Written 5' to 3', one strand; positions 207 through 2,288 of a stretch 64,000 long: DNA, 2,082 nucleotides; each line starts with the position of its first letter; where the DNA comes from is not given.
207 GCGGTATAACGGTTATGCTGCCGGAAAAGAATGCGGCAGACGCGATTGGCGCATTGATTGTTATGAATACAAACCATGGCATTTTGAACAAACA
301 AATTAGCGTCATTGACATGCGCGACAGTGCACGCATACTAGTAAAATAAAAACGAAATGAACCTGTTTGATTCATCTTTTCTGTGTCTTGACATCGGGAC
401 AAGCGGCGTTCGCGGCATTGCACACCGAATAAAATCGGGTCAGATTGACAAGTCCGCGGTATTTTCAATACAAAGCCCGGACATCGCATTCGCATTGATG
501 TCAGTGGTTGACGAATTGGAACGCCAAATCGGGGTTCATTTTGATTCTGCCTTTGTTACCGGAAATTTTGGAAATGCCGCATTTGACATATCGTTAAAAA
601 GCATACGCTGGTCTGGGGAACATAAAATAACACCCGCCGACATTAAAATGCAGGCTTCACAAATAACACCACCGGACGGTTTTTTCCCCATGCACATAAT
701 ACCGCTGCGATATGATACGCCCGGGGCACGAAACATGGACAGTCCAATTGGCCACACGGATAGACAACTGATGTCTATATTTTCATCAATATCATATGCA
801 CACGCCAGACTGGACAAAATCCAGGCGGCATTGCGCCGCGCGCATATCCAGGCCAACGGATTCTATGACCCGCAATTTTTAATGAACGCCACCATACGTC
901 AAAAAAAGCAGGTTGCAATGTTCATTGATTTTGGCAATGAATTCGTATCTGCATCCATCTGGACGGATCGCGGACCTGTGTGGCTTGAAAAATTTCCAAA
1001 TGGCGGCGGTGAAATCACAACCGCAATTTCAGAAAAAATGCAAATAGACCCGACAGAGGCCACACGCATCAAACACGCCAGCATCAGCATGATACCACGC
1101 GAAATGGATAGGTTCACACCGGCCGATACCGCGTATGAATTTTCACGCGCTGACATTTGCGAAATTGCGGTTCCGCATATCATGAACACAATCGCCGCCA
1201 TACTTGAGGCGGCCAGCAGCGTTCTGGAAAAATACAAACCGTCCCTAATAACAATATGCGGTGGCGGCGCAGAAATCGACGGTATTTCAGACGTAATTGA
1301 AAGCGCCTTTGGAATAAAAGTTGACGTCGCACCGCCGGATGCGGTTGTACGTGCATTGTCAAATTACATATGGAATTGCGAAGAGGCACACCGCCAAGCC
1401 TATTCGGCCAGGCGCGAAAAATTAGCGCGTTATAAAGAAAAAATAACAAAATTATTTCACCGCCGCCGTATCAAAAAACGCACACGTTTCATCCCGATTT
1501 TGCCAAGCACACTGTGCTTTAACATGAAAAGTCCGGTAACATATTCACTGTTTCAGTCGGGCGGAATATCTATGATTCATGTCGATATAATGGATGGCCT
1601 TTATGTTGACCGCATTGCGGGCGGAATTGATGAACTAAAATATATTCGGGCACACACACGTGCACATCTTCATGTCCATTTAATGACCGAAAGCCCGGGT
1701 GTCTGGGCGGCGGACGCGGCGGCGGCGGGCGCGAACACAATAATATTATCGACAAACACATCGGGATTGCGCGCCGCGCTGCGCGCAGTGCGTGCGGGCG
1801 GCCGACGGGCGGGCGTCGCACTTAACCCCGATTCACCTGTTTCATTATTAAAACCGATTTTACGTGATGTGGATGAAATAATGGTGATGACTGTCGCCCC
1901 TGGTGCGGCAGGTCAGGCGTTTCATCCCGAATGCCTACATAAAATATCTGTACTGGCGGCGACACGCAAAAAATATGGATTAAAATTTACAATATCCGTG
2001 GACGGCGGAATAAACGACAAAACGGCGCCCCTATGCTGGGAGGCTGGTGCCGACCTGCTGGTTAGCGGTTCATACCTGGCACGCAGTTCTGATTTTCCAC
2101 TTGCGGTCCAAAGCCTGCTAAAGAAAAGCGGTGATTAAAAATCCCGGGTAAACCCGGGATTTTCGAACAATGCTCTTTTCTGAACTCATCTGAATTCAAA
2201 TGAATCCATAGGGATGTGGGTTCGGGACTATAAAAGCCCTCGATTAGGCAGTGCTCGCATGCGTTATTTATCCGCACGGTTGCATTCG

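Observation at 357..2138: In-frame FtsA-ribulose-phosphate 3-epimerase fusion ORF and no ftsZ after ftsQ-ftsA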

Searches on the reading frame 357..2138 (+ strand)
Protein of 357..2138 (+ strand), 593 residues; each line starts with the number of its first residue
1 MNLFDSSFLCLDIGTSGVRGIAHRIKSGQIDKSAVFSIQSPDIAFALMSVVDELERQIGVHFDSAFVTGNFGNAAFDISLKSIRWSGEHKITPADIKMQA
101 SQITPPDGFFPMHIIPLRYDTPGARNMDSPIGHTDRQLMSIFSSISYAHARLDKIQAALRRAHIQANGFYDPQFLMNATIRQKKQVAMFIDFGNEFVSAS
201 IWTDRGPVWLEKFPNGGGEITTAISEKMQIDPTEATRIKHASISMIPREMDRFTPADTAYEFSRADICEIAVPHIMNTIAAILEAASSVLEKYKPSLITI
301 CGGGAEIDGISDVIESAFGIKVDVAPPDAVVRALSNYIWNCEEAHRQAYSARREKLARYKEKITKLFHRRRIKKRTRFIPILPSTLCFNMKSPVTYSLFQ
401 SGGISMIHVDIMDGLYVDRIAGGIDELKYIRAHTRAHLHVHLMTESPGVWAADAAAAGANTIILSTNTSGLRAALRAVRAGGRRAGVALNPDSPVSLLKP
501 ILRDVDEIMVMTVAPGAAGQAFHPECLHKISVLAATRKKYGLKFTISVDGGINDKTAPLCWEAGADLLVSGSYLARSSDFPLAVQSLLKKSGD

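Call 3: search_protein_families(library=pfam, proteins=[window:357-2138:+], max_evalue=0.1)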
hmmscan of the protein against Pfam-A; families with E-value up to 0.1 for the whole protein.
window:357-2138:+ (593 aa): 4 families
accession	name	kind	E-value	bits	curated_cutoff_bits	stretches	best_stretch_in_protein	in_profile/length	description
PF00834.25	Ribul_P_3_epim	-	1.4e-43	149.1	21.1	1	399-574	21-197/198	Ribulose-phosphate 3 epimerase family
PF14450.12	FtsA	-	1.2e-08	35.8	31.8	1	189-328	2-113/127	Cell division protein FtsA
PF06723.19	MreB_Mbl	-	0.00014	21.3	27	1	275-331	246-312/327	MreB/Mbl protein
PF11104.14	PilM_2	-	0.00035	20.1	27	1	182-329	177-309/340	Type IV pilus assembly protein PilM;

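Call 4: search_protein_families(library=ncbifam, proteins=[window:357-2138:+], max_evalue=0.1)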
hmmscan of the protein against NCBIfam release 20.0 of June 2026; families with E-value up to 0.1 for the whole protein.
window:357-2138:+ (593 aa): 17 families
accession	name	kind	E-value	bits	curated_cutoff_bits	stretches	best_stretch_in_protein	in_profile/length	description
NF004076.0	PRK05581.1-4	subfamily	2.8e-50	170.6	165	1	398-587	25-215/221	ribulose-phosphate 3-epimerase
TIGR01163.1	rpe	equivalog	7.2e-45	152.9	212.6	1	400-587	22-210/211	ribulose-phosphate 3-epimerase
NF007266.0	PRK09722.1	equivalog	2.7e-37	128.5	271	1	381-572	5-198/230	D-allulose 6-phosphate 3-epimerase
NF005944.0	PRK08005.1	equivalog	4.9e-20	71.6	376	1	404-583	27-203/210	ribulose-phosphate 3 epimerase family protein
TIGR01174.1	ftsA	equivalog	2.4e-14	53.2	175.85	1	26-331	34-351/371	cell division protein FtsA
NF005986.0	PRK08091.1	equivalog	5.1e-14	52.8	264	1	401-581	36-217/229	ribulose-phosphate 3-epimerase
NF010658.0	PRK14057.1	equivalog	2.5e-06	27.2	530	1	406-577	48-227/254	epimerase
TIGR01175.1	pilM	subfamily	1.7e-05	24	133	1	183-329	186-317/348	type IV pilus assembly protein PilM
NF005442.0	PRK07028.1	equivalog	2.3e-05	23.2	593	1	454-583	77-202/430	bifunctional hexulose-6-phosphate synthase/ribonuclease regulator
NF045709.1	Amuc_1101_fam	equivalog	0.0024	16.8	650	1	183-327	176-317/608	Amuc_1101 family PilM-like pilus complex protein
TIGR03128.2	RuMP_HxlA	equivalog_domain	0.0068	16.1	200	1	537-581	151-195/205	3-hexulose-6-phosphate synthase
NF010539.0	PRK13927.1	subfamily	0.0098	14.8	293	1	274-344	252-332/339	rod shape-determining protein MreB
NF041755.1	RuMP_HxlAB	equivalog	0.012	14.6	500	1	539-574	158-193/391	bifunctional 3-hexulose-6-phosphate synthase/6-phospho-3-hexuloisomerase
NF009833.0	PRK13307.1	equivalog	0.023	13.6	274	1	536-590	324-378/392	bifunctional 5,6,7,8-tetrahydromethanopterin hydro-lyase/3-hexulose-6-phosphate synthase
NF011660.0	PRK15080.1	equivalog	0.045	13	182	0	275-324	211-257/277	ethanolamine utilization protein EutJ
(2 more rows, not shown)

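Call 6: find_homologous_proteins(query=window:357-2138:+)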
Query window:357-2138:+ (593 aa): 773 proteins with E <= 0.001 among 8000 candidates; the best 120 are listed.
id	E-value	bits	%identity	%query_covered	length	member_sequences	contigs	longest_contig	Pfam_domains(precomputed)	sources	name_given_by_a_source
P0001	0.0e+0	1338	100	100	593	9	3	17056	PF14450.13,PF00834.26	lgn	-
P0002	0.0e+0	1209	89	100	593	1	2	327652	PF14450.13,PF00834.26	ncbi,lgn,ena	-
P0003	4.4e-287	972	72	100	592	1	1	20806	PF14450.13,PF00834.26,PF11104.15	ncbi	-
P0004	1.7e-285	966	72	100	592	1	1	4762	PF14450.13,PF00834.26,PF11104.15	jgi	-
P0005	2.0e-276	936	70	100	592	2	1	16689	PF14450.13,PF00834.26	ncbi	-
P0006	1.0e-274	931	70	100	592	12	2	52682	PF14450.13,PF00834.26,PF11104.15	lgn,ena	-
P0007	2.5e-273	926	69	99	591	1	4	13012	PF14450.13,PF00834.26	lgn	-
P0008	1.6e-269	914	68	100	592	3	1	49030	PF14450.13,PF00834.26,PF11104.15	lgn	-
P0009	3.3e-267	906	68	100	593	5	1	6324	PF14450.13,PF00834.26,PF11104.15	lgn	-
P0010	6.3e-267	905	66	100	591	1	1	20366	PF14450.13,PF00834.26,PF11104.15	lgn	-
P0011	6.5e-265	898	67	100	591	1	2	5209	PF14450.13,PF00834.26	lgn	-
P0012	1.8e-264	897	69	100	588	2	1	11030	PF14450.13,PF00834.26,PF11104.15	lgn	-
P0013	2.0e-264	897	67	100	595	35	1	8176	PF14450.13,PF00834.26,PF11104.15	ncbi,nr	ncbi:MAG: ribulose-phosphate 3-epimerase [Pseudomonadota bacterium]|nr:ribulose-phosphate 3-epimeras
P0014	3.8e-264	896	66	100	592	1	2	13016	PF14450.13,PF00834.26,PF11104.15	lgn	-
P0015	6.8e-264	895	66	100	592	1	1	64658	PF06723.20,PF14450.13,PF00834.26,PF11104.15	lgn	-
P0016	1.1e-263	894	66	100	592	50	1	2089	PF06723.20,PF14450.13,PF00834.26,PF11104.15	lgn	-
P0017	1.8e-263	894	66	100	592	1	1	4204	PF14450.13,PF00834.26,PF11104.15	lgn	-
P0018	5.1e-263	892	66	100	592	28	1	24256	PF06723.20,PF14450.13,PF00834.26,PF11104.15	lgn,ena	-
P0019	6.6e-263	892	66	100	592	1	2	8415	PF14450.13,PF00834.26,PF11104.15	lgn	-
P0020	1.4e-262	891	66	100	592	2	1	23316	PF14450.13,PF00834.26,PF11104.15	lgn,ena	-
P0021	2.0e-262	890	66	99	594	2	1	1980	PF14450.13,PF00834.26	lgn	-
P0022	2.3e-262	890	66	100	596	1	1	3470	PF14450.13,PF00834.26,PF11104.15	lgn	-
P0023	2.8e-262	890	66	99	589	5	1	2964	PF14450.13,PF00834.26,PF11104.15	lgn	-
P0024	3.4e-262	889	65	100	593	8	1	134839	PF14450.13,PF00834.26,PF11104.15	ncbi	-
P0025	3.9e-262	889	66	100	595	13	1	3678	PF14450.13,PF00834.26,PF11104.15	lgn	-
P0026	5.5e-262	889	66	99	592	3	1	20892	PF14450.13,PF00834.26,PF11104.15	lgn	-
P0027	1.1e-261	888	66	99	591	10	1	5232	PF14450.13,PF00834.26,PF11104.15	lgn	-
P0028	1.5e-261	887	66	100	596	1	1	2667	PF14450.13,PF00834.26,PF11104.15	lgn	-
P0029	1.8e-261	887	66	100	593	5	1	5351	PF14450.13,PF00834.26,PF11104.15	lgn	-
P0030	2.2e-261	887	66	99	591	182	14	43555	PF14450.13,PF00834.26,PF11104.15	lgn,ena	-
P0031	1.5e-260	884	66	99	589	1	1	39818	PF14450.13,PF00834.26,PF11104.15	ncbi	-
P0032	1.9e-260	884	66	100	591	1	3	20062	PF14450.13,PF00834.26,PF11104.15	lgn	-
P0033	3.4e-260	883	67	99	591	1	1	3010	PF14450.13,PF00834.26,PF11104.15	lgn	-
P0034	4.6e-260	882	65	100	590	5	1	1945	PF14450.13,PF00834.26,PF11104.15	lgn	-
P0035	5.9e-260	882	66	99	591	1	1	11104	PF14450.13,PF00834.26,PF11104.15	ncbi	-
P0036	2.9e-259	880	66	99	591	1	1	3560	PF14450.13,PF00834.26,PF11104.15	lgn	-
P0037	3.6e-259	879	65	100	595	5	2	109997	PF14450.13,PF00834.26,PF11104.15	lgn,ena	-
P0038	3.7e-259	879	65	100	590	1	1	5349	PF06723.20,PF14450.13,PF00834.26,PF11104.15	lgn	-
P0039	4.0e-259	879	65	99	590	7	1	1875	PF14450.13,PF00834.26,PF11104.15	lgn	-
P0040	1.9e-258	877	65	100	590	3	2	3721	PF06723.20,PF14450.13,PF00834.26,PF11104.15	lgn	-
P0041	5.2e-258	876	65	100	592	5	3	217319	PF14450.13,PF00834.26,PF11104.15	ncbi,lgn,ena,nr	ncbi:MAG: ribulose-phosphate 3-epimerase [Alphaproteobacteria bacterium]|nr:ribulose-phosphate 3-epi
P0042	7.0e-258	875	65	100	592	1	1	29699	PF14450.13,PF00834.26,PF11104.15,PF08841.17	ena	-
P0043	8.8e-258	875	66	99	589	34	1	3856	PF14450.13,PF00834.26,PF11104.15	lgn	-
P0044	9.3e-258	875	65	100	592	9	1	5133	PF14450.13,PF00834.26,PF11104.15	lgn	-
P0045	1.1e-257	874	66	100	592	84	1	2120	PF14450.13,PF00834.26,PF11104.15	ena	-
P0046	1.2e-257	874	65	100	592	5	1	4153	PF14450.13,PF00834.26,PF11104.15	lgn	-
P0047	1.2e-257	874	66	99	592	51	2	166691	PF14450.13,PF00834.26,PF11104.15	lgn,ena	-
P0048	2.2e-257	874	65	100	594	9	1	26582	PF14450.13,PF00834.26,PF11104.15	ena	-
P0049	2.3e-257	873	66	100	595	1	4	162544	PF14450.13,PF00834.26,PF11104.15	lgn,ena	-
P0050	3.6e-257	873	65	100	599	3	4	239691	PF14450.13,PF00834.26,PF11104.15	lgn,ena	-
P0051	5.8e-257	872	65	99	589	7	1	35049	PF14450.13,PF00834.26,PF11104.15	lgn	-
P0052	6.4e-257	872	65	100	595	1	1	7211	PF14450.13,PF00834.26,PF11104.15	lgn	-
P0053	7.3e-257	872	66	100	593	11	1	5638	PF06723.20,PF14450.13,PF00834.26,PF11104.15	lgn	-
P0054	7.9e-257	872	65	100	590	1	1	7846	PF14450.13,PF00834.26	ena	-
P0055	7.9e-257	872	66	100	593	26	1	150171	PF06723.20,PF14450.13,PF00834.26,PF11104.15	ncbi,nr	ncbi:MAG: ribulose-phosphate 3-epimerase [Alphaproteobacteria bacterium]|nr:ribulose-phosphate 3-epi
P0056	1.3e-256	871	66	99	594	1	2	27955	PF14450.13,PF00834.26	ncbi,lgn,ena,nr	ncbi:MAG: hypothetical protein K2I81_02220 [Alphaproteobacteria bacterium]|nr:hypothetical protein [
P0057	3.2e-256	870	65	100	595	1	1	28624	PF14450.13,PF00834.26,PF11104.15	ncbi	-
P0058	3.7e-256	870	65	100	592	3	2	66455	PF14450.13,PF00834.26,PF11104.15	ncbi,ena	-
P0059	9.1e-256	868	65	100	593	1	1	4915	PF14450.13,PF00834.26,PF11104.15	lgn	-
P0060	1.2e-255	868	64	99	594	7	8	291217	PF14450.13,PF00834.26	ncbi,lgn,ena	-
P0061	2.8e-255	867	65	100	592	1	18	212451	PF14450.13,PF00834.26,PF11104.15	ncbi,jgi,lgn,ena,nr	ncbi:MAG: ribulose-phosphate 3-epimerase [Alphaproteobacteria bacterium]|nr:ribulose-phosphate 3-epi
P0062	3.0e-255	866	66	99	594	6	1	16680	PF14450.13,PF00834.26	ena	-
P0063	4.1e-255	866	65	100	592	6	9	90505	PF14450.13,PF00834.26,PF11104.15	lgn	-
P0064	5.5e-255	866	64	100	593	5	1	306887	PF06723.20,PF14450.13,PF00834.26,PF11104.15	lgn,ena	-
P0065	1.2e-254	864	66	99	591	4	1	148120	PF14450.13,PF00834.26,PF11104.15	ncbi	-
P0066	1.9e-254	864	65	100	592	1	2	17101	PF14450.13,PF00834.26,PF11104.15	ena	-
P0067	2.6e-254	863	65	100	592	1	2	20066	PF14450.13,PF00834.26,PF11104.15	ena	-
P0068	3.1e-254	863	64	99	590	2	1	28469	PF14450.13,PF00834.26,PF11104.15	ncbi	-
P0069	1.0e-253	861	64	100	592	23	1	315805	PF14450.13,PF00834.26,PF11104.15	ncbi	-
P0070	1.2e-253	861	64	99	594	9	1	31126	PF06723.20,PF14450.13,PF00834.26,PF11104.15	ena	-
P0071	2.0e-253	860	64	100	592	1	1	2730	PF14450.13,PF00834.26,PF11104.15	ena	-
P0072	2.2e-253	860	65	100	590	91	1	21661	PF14450.13,PF00834.26,PF11104.15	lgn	-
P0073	2.9e-253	860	64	100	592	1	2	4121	PF14450.13,PF00834.26,PF11104.15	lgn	-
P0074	9.6e-253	858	65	99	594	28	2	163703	PF14450.13,PF00834.26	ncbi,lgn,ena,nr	ncbi:MAG: ribulose-phosphate 3-epimerase [Alphaproteobacteria bacterium]|nr:ribulose-phosphate 3-epi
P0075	1.8e-252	857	63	99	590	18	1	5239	PF06723.20,PF14450.13,PF00834.26,PF11104.15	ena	-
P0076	2.0e-252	857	65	99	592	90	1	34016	PF14450.13,PF00834.26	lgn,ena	-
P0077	2.0e-252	857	64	100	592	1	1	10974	PF14450.13,PF00834.26,PF11104.15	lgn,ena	-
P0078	2.0e-252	857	64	100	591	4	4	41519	PF06723.20,PF14450.13,PF00834.26,PF11104.15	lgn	-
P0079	2.4e-252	857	63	100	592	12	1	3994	PF14450.13,PF00834.26,PF11104.15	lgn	-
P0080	2.6e-252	857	65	99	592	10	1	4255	PF14450.13,PF00834.26,PF11104.15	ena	-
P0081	2.7e-252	857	64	100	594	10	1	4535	PF14450.13,PF00834.26,PF11104.15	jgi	jgi:ribulose-phosphate 3-epimerase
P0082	2.8e-252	857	65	99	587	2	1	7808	PF14450.13,PF00834.26,PF11104.15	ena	-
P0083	3.2e-252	856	64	99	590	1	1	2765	PF06723.20,PF14450.13,PF00834.26,PF11104.15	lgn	-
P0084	3.4e-252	856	64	100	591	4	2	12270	PF14450.13,PF00834.26,PF11104.15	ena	-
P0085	3.8e-252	856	64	100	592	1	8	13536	PF14450.13,PF00834.26,PF11104.15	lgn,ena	-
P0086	3.8e-252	856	64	100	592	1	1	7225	PF14450.13,PF00834.26,PF11104.15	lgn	-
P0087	5.1e-252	856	63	100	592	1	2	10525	PF14450.13,PF00834.26,PF11104.15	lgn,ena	-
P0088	5.2e-252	856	63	100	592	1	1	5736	PF14450.13,PF00834.26,PF11104.15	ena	-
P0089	5.2e-252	856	63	100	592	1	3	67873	PF14450.13,PF00834.26,PF11104.15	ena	-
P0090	5.2e-252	856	63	100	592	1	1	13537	PF14450.13,PF00834.26,PF11104.15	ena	-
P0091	5.4e-252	856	63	100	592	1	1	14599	PF14450.13,PF00834.26,PF11104.15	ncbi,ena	-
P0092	7.3e-252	855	63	100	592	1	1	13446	PF14450.13,PF00834.26,PF11104.15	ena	-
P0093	9.7e-252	855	63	100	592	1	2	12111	PF14450.13,PF00834.26,PF11104.15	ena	-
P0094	9.8e-252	855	63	100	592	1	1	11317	PF14450.13,PF00834.26,PF11104.15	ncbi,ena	-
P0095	9.8e-252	855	63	100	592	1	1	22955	PF14450.13,PF00834.26,PF11104.15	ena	-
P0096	9.8e-252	855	63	100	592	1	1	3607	PF14450.13,PF00834.26,PF11104.15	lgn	-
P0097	9.9e-252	855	64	100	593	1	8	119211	PF25216.1,PF14450.13,PF00834.26,PF11104.15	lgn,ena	-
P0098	9.9e-252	855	63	100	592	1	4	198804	PF14450.13,PF00834.26,PF11104.15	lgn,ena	-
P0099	9.9e-252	855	63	100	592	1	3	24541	PF14450.13,PF00834.26,PF11104.15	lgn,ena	-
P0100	1.0e-251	855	63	100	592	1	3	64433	PF14450.13,PF00834.26,PF11104.15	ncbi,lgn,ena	-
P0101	1.0e-251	855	63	100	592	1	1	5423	PF14450.13,PF00834.26,PF11104.15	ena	-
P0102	1.0e-251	855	63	100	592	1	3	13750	PF14450.13,PF00834.26,PF11104.15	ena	-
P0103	1.2e-251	855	65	99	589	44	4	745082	PF14450.13,PF00834.26,PF11104.15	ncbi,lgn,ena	-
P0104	1.3e-251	854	63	100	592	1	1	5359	PF14450.13,PF00834.26,PF11104.15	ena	-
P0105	1.3e-251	854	63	100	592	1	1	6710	PF14450.13,PF00834.26,PF11104.15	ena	-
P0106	1.3e-251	854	63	100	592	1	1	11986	PF14450.13,PF00834.26,PF11104.15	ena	-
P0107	1.4e-251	854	63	100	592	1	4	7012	PF14450.13,PF00834.26,PF11104.15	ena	-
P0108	1.4e-251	854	63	100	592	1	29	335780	PF14450.13,PF00834.26,PF11104.15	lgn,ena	-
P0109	1.4e-251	854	63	100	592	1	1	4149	PF14450.13,PF00834.26,PF11104.15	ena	-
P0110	1.4e-251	854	63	100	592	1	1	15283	PF14450.13,PF00834.26,PF11104.15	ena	-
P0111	1.4e-251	854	63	100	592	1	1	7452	PF14450.13,PF00834.26,PF11104.15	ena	-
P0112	1.4e-251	854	63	100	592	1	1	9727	PF14450.13,PF00834.26,PF11104.15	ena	-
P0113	1.4e-251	854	63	100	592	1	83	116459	PF14450.13,PF00834.26,PF11104.15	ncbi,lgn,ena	-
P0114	1.4e-251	854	63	100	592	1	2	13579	PF14450.13,PF00834.26,PF11104.15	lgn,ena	-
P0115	1.4e-251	854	63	100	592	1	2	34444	PF14450.13,PF00834.26,PF11104.15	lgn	-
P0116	1.4e-251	854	63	100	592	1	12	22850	PF14450.13,PF00834.26,PF11104.15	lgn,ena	-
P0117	1.6e-251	854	63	100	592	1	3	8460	PF14450.13,PF00834.26,PF11104.15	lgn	-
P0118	1.9e-251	854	63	100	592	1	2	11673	PF14450.13,PF00834.26,PF11104.15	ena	-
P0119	1.9e-251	854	63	100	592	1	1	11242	PF14450.13,PF00834.26,PF11104.15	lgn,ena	-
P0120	1.9e-251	854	63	100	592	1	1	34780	PF14450.13,PF00834.26,PF11104.15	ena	-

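Call 11: find_related_loci(query=A1, collection=genome_contigs, flank=10000)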
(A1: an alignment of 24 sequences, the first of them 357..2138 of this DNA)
Query A1 (593 aa) in genome_contigs; peptide patterns used: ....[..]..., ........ (x = any residue, [..] = any of these).
307 stretches matched a pattern; 255 encode a relative of the query (tblastn E <= 1e-3); the best 80 are kept; 80 distinct loci.
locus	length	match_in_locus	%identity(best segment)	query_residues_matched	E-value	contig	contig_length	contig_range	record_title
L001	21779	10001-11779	89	1-593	0e+0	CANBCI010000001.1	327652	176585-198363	MAG TPA_asm: uncultured Alphaproteobacteria bacterium isolate SRR15322610_bin.17_metawrap_v1.3_MAG genome assembly, cont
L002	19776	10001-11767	66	1-590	0e+0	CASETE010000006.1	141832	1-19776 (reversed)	uncultured proteobacterium isolate SI.O98.metabat-bins.90 genome assembly, contig: SI.O98.metabat-bins.90.fa_k141_146164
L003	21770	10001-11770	66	1-591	0e+0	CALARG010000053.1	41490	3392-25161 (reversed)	MAG TPA_asm: uncultured Alphaproteobacteria bacterium isolate SRR6425825_bin.15_CONCOCT_v1.1_MAG genome assembly, contig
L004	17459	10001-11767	66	1-590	0e+0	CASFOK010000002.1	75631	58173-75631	uncultured proteobacterium isolate SI.B28.metabat-bins.76 genome assembly, contig: SI.B28.metabat-bins.76.fa_k141_21636,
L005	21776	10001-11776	66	1-593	0e+0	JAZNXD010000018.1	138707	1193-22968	MAG: Candidatus Enterousia sp. isolate T1900044780_TS20190246.MAGScoT_cleanbin_000045 SGB_2551_k141_3113111, whole genom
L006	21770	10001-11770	65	1-591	0e+0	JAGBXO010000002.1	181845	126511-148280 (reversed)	MAG: Alphaproteobacteria bacterium isolate RGIG9538 Yak_Colon-2__c86983, whole genome shotgun sequence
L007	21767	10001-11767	67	1-590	0e+0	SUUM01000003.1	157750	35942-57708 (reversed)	MAG: Alphaproteobacteria bacterium isolate SIG46 NODE_437_length_157750_cov_7.310304, whole genome shotgun sequence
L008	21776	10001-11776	65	1-593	0e+0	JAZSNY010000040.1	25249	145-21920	MAG: Candidatus Enterousia sp. isolate T1900044549_TS20190015.MAGScoT_cleanbin_000102 SGB_200_k141_2887229, whole genome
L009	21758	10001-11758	69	1-591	0e+0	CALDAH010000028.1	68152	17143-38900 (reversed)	MAG TPA_asm: uncultured Alphaproteobacteria bacterium isolate SRR4116664_bin.35_CONCOCT_v1.1_MAG genome assembly, contig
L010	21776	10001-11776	65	1-593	0e+0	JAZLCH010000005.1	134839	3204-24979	MAG: Candidatus Enterousia sp. isolate T1900045051_TC20190044.MAGScoT_cleanbin_000024 SGB_4527_k141_345151, whole genome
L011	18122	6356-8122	67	1-590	0e+0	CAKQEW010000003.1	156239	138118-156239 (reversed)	MAG: uncultured Alphaproteobacteria bacterium isolate REFINED_METABAT215_TOP10_CONTIGS_1500_ASSEMBLY_K77_MERGED__Hadza_M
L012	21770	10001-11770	66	1-591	0e+0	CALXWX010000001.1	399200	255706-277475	MAG: uncultured Alphaproteobacteria bacterium isolate BRZ_EC__bin9 genome assembly, contig: BRZ_EC__NODE_9_length_399200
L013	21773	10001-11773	66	1-591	0e+0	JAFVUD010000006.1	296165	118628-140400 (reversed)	MAG: Alphaproteobacteria bacterium isolate RGIG5397 Sheep_Colon-3__c938145, whole genome shotgun sequence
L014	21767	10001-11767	65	1-591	0e+0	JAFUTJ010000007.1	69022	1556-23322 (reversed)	MAG: Alphaproteobacteria bacterium isolate RGIG4808 Roe_deer_Reticulum-5__c589, whole genome shotgun sequence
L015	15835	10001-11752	65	1-585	0e+0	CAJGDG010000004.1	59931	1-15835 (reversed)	MAG: uncultured Alphaproteobacteria bacterium isolate MAG60 genome assembly, contig: k141_8463380_length_59931_cov_14.00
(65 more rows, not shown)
